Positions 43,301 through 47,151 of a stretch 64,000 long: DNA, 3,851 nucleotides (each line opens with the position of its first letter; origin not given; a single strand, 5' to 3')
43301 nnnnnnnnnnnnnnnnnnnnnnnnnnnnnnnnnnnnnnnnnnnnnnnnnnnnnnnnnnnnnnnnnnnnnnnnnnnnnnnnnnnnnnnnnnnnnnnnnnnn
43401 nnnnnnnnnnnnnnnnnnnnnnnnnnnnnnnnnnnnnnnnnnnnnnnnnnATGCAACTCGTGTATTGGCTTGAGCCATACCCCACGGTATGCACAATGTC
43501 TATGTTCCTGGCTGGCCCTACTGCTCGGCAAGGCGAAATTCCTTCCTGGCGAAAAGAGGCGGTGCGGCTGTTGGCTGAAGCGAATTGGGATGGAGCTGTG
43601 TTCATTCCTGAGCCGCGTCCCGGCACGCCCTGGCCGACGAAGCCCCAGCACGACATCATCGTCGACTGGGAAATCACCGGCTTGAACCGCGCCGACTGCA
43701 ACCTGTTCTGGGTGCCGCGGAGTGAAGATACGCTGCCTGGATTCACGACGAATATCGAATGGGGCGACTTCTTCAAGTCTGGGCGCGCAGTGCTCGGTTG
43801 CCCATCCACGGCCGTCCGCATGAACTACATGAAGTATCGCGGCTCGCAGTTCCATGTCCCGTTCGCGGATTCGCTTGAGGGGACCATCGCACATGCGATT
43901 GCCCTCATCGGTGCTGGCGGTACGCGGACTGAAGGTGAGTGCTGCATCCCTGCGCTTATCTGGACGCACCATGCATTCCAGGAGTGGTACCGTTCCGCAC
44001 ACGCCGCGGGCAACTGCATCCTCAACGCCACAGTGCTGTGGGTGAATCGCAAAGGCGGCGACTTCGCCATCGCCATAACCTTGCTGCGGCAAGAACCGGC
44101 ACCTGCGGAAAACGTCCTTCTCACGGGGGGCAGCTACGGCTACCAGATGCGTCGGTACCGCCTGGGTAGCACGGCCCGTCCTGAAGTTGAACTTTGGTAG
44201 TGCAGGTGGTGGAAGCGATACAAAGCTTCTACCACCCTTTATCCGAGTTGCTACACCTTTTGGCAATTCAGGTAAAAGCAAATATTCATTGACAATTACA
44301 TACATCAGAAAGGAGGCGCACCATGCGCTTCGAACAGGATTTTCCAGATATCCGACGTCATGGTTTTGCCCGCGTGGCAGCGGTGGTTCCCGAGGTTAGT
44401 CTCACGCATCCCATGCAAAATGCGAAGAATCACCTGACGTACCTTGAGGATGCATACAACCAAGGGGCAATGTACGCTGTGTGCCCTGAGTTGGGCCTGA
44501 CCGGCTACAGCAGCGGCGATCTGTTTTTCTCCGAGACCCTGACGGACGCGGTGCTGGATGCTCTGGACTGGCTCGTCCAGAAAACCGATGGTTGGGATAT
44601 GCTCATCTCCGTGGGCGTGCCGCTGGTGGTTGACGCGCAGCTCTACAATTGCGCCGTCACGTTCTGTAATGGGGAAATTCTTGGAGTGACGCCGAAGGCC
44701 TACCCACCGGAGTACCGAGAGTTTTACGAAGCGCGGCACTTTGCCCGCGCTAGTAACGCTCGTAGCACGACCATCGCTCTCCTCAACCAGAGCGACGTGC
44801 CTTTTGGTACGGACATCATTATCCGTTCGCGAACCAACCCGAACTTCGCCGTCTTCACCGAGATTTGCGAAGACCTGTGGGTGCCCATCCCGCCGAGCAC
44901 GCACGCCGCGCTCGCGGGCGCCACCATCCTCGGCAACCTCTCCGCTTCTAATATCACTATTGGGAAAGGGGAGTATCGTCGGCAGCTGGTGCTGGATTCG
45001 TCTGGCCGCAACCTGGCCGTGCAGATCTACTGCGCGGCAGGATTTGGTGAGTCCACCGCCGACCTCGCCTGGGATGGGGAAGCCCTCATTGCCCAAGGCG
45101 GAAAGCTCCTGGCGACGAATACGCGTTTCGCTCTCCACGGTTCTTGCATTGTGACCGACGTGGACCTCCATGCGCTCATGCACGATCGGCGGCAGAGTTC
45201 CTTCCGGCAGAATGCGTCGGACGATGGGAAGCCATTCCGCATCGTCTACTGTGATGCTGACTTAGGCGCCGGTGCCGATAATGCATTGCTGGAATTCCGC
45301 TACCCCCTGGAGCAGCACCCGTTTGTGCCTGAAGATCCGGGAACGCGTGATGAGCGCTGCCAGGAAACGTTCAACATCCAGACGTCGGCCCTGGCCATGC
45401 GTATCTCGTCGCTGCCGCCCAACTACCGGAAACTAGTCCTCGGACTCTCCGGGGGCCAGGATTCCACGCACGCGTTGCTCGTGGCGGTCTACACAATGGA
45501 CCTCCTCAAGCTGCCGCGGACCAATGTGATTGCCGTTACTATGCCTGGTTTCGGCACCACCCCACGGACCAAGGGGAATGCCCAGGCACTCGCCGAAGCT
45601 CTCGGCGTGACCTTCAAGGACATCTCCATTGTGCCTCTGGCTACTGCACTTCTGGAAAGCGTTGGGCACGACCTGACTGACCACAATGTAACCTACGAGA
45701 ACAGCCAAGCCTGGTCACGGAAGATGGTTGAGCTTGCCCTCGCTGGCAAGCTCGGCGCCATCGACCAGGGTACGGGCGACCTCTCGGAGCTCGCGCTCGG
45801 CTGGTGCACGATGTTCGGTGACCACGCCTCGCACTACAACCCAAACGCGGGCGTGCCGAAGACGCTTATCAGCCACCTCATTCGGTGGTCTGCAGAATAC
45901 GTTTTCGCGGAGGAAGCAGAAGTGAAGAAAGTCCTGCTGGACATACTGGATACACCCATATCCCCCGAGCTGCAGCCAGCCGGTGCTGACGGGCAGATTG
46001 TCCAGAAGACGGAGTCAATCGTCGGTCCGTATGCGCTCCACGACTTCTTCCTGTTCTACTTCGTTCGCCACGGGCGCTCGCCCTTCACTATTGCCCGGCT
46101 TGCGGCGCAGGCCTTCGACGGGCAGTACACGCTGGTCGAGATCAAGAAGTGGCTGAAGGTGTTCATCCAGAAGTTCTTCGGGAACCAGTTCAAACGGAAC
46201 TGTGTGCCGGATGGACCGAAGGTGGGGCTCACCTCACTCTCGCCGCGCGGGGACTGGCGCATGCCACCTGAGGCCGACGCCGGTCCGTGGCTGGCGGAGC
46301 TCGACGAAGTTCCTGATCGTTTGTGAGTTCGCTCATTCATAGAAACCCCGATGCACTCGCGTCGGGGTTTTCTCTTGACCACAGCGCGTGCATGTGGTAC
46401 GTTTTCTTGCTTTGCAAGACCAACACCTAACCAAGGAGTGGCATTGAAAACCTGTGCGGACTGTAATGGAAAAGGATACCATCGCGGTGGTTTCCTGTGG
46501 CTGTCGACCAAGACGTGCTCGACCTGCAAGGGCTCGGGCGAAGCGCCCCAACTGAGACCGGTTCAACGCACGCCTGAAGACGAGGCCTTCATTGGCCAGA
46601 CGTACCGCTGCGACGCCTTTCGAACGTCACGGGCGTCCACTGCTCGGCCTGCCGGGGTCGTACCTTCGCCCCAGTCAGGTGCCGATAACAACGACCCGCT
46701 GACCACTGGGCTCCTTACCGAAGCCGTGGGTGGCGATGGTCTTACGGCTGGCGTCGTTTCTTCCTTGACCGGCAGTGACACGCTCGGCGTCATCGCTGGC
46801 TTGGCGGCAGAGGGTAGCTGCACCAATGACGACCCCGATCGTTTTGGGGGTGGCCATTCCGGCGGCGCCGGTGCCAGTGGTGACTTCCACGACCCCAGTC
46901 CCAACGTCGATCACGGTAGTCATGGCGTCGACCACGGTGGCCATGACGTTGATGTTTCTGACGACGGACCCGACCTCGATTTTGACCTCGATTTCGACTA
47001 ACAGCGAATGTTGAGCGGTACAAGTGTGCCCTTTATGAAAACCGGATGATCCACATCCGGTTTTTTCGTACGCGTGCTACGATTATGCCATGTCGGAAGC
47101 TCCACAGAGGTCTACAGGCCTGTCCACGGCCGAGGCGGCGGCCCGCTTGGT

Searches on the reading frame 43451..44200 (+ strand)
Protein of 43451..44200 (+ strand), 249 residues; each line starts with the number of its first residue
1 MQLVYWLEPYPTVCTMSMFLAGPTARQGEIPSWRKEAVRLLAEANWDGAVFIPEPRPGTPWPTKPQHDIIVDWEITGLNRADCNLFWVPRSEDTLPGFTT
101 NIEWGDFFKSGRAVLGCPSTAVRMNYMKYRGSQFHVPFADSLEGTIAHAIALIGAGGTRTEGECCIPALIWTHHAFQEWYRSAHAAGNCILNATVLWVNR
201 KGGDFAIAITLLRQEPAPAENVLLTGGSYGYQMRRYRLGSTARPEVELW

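Call 7: search_protein_families(library=pfam, proteins=[window:43451-44200:+])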
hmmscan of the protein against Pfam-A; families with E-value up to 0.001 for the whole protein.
window:43451-44200:+ (249 aa): 1 family
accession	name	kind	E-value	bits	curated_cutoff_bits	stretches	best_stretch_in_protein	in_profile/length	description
PF15891.11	Nuc_deoxyri_tr2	-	3.4e-10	40.6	30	1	17-119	3-103/105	Nucleoside 2-deoxyribosyltransferase like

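Call 15: find_homologous_proteins(query=window:43451-44200:+)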
Query window:43451-44200:+ (249 aa): 148 proteins with E <= 0.001 among 1057 candidates; the best 120 are listed.
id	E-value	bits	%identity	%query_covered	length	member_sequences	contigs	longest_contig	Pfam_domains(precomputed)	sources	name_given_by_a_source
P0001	1.4e-173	594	100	100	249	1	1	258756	PF15891.12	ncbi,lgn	-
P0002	2.5e-143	495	83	100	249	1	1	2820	PF15891.12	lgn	-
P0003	3.2e-91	324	68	81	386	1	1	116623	PF15891.12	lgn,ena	-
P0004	3.7e-91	324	67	81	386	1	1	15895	PF15891.12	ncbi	-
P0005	7.7e-89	316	59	92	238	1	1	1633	PF15891.12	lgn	-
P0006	9.3e-71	257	51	94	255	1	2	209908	PF15891.12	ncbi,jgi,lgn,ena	ncbi:MAG: nucleoside 2-deoxyribosyltransferase domain-containing protein [Patescibacteria group bact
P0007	1.9e-66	243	48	92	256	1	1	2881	PF15891.12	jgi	jgi:hypothetical protein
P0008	3.3e-66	242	49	91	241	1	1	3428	PF15891.12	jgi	jgi:hypothetical protein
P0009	1.2e-65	240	48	96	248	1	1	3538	PF15891.12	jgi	jgi:nucleoside 2-deoxyribosyltransferase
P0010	1.2e-54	204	49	79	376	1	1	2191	PF15891.12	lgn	-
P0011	2.1e-53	200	50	80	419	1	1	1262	PF15891.12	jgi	jgi:8-oxo-dGTP pyrophosphatase MutT (NUDIX family)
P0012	1.6e-52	197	49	80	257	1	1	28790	PF15891.12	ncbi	-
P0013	3.5e-52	196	49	81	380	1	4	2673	PF15891.12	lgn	-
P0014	4.1e-52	196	48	81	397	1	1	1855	PF15891.12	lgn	-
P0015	4.9e-52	196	48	79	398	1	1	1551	PF15891.12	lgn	-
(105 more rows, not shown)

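Call 16: find_encoding_contigs(protein=P0001, flank=10000, max_places=3)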
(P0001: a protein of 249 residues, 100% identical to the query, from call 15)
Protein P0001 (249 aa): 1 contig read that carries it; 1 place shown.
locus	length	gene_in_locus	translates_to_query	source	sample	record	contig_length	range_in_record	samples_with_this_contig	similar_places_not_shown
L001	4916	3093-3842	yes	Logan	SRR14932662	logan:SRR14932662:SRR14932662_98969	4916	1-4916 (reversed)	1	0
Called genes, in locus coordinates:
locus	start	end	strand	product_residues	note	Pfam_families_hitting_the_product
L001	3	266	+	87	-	?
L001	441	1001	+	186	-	PF00293:NUDIX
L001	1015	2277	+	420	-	PF17767:NAPRTase_N, PF04095:NAPRTase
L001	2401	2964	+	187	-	PF13302:Acetyltransf_3, PF13420:Acetyltransf_4, PF00583:Acetyltransf_1, PF13508:Acetyltransf_7 (faint)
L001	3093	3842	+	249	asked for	PF15891:Nuc_deoxyri_tr2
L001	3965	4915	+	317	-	?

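Call 17: find_encoding_contigs(protein=P0002, flank=10000, max_places=3)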
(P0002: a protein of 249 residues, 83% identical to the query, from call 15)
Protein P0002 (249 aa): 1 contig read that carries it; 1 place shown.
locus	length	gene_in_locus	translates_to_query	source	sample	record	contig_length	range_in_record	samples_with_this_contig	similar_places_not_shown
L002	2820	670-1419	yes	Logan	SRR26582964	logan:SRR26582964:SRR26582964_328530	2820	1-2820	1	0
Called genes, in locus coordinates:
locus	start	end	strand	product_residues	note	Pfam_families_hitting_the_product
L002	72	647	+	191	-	PF13302:Acetyltransf_3, PF00583:Acetyltransf_1, PF13420:Acetyltransf_4, PF13508:Acetyltransf_7 (weak)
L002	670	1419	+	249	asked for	PF15891:Nuc_deoxyri_tr2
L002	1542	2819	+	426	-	?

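Call 18: find_encoding_contigs(protein=P0003, flank=10000, max_places=3)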
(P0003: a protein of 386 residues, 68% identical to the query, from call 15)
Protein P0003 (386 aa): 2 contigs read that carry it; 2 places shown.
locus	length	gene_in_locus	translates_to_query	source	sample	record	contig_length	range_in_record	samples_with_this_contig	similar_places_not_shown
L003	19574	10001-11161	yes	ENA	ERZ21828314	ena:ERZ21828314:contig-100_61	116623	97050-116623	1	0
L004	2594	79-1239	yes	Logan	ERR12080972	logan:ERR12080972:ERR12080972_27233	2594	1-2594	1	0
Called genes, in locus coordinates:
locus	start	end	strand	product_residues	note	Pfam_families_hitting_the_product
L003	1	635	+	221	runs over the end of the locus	PF00293:NUDIX, PF19368:WHD_AraR, PF21906:WHD_NrtR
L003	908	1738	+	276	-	PF13672:PP2C_2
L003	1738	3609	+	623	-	-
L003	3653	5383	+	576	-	-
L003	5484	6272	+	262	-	-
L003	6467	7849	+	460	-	PF01513:NAD_kinase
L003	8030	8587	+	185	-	PF00293:NUDIX (weak)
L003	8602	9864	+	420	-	PF17767:NAPRTase_N, PF04095:NAPRTase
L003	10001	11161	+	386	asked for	PF15891:Nuc_deoxyri_tr2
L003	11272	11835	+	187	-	PF13302:Acetyltransf_3, PF13420:Acetyltransf_4 (weak), PF00583:Acetyltransf_1, PF13508:Acetyltransf_7 (weak)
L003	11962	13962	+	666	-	PF00795:CN_hydrolase, PF02540:NAD_synthase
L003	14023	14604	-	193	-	-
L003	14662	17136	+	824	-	PF00690:Cation_ATPase_N, PF00122:E1-E2_ATPase, PF00702:Hydrolase, PF13246:Cation_ATPase, PF00689:Cation_ATPase_C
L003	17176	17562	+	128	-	-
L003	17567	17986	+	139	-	PF00892:EamA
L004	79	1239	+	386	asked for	PF15891:Nuc_deoxyri_tr2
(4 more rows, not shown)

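Call 29: find_encoding_contigs(protein=P0004, flank=10000, max_places=2)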
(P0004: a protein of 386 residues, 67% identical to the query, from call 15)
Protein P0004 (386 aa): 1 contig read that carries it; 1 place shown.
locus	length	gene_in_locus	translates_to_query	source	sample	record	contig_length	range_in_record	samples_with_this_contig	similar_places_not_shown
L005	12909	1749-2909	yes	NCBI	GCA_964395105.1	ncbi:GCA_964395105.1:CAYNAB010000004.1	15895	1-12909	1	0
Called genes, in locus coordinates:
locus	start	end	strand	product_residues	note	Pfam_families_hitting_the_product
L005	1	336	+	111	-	?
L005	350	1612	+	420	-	PF17767:NAPRTase_N, PF04095:NAPRTase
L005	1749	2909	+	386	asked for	PF15891:Nuc_deoxyri_tr2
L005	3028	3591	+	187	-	PF13302:Acetyltransf_3, PF13420:Acetyltransf_4, PF00583:Acetyltransf_1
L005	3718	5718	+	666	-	PF00795:CN_hydrolase, PF02540:NAD_synthase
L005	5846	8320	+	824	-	PF00690:Cation_ATPase_N, PF00122:E1-E2_ATPase, PF00702:Hydrolase, PF13246:Cation_ATPase, PF00689:Cation_ATPase_C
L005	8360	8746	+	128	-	-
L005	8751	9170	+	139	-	PF00892:EamA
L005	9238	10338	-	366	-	PF12698:ABC2_membrane_3, PF01061:ABC2_membrane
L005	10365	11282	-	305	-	PF00005:ABC_tran, PF02463:SMC_N (faint), PF13175:AAA_15 (faint), PF13304:AAA_21, PF13732:DrrA1-3_C (weak)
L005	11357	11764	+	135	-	-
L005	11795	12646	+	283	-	PF09992:NAGPA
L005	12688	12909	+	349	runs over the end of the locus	PF18884:TSP3_bac (faint)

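Call 30: find_encoding_contigs(protein=P0006, flank=10000, max_places=2)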
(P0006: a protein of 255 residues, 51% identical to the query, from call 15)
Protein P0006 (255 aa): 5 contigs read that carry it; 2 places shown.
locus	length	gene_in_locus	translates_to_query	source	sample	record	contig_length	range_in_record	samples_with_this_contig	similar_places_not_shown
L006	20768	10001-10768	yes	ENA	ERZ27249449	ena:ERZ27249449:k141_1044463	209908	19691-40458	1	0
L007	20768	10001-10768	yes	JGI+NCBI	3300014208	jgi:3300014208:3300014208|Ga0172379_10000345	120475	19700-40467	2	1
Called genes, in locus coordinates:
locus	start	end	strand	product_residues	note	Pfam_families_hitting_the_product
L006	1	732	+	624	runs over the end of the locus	-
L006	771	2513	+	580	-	-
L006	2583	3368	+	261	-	-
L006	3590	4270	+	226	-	PF00857:Isochorismatase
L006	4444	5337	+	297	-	-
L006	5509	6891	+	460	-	PF01513:NAD_kinase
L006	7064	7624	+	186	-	PF00293:NUDIX (weak)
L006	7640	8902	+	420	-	PF17767:NAPRTase_N, PF04095:NAPRTase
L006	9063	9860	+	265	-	PF00300:His_Phos_1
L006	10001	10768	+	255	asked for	PF15891:Nuc_deoxyri_tr2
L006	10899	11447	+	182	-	PF13302:Acetyltransf_3, PF00583:Acetyltransf_1, PF13508:Acetyltransf_7 (weak)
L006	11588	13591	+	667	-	PF00795:CN_hydrolase, PF02540:NAD_synthase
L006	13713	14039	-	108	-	-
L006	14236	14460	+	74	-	PF04070:DUF378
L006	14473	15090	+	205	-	PF01725:Ham1p_like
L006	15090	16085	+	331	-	-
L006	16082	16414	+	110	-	PF01035:DNA_binding_1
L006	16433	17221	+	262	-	PF00702:Hydrolase, PF13419:HAD_2 (faint)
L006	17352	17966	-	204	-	-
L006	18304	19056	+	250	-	PF01978:TrmB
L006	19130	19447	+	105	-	PF03819:MazG (faint)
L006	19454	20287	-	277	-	-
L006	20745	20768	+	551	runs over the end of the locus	PF00437:T2SSE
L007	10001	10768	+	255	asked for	PF15891:Nuc_deoxyri_tr2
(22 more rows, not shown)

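Call 62: search_protein_families(library=pfam, proteins=[L006:4444-5337:+, L006:9063-9860:+], max_evalue=0.01)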
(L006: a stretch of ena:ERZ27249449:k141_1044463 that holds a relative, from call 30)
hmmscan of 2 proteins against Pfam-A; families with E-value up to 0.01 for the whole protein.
L006:4444-5337:+ (297 aa): 0 families

L006:9063-9860:+ (265 aa): 1 family
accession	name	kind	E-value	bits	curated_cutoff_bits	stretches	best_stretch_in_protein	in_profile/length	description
PF00300.27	His_Phos_1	-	1.6e-26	93.7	21.7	1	6-190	1-169/194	Histidine phosphatase superfamily (branch 1)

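Call 78: search_protein_families(library=ncbifam, proteins=[window:43451-44200:+], max_evalue=0.01)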
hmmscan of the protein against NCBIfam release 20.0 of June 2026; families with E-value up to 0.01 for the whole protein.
window:43451-44200:+ (249 aa): 0 families

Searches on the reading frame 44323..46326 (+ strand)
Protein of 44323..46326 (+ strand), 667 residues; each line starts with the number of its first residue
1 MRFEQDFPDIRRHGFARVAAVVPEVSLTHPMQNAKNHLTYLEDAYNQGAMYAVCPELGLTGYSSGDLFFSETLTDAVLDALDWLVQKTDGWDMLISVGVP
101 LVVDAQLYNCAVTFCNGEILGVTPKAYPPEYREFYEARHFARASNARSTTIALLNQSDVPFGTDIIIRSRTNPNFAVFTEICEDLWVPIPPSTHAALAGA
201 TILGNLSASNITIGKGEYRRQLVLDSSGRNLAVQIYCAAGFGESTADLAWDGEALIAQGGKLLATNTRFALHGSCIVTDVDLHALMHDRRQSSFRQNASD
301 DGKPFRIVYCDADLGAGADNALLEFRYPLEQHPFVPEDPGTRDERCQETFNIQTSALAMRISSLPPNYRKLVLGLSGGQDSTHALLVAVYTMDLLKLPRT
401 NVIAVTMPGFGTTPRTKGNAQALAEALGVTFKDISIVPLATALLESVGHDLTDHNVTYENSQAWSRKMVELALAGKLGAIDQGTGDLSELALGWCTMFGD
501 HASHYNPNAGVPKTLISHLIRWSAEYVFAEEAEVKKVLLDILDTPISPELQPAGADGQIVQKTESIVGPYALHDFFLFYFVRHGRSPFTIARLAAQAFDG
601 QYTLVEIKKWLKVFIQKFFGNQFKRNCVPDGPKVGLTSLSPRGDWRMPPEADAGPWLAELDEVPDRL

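Call 7: search_protein_families(library=pfam, proteins=[window:44323-46326:+])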
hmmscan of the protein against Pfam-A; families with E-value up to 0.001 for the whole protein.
window:44323-46326:+ (667 aa): 2 families
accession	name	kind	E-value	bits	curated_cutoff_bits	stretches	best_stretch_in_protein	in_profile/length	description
PF02540.23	NAD_synthase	-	2.9e-25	89.2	21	1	368-523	18-166/242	NAD synthase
PF00795.27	CN_hydrolase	-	1.7e-11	44.4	23.2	1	18-283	2-249/256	Carbon-nitrogen hydrolase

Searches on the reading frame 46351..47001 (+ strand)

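Call 7: search_protein_families(library=pfam, proteins=[window:46351-47001:+])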
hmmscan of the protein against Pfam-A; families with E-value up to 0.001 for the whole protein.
window:46351-47001:+ (216 aa): 1 family
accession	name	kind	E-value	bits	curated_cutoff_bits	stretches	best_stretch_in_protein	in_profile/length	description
PF00684.25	DnaJ_CXXCXGXG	-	0.00017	22.2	32.7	1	28-65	11-53/65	DnaJ central domain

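Call 78: search_protein_families(library=ncbifam, proteins=[window:46351-47001:+], max_evalue=0.01)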
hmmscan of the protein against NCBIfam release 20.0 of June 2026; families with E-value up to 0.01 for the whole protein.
window:46351-47001:+ (216 aa): 2 families
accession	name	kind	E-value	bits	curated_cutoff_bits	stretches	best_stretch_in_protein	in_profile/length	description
TIGR02349.1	DnaJ_bact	equivalog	0.0011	18.4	377.2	1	33-65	144-198/354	molecular chaperone DnaJ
NF008035.0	PRK10767.1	subfamily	0.0054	15.8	338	1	27-64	153-191/374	molecular chaperone DnaJ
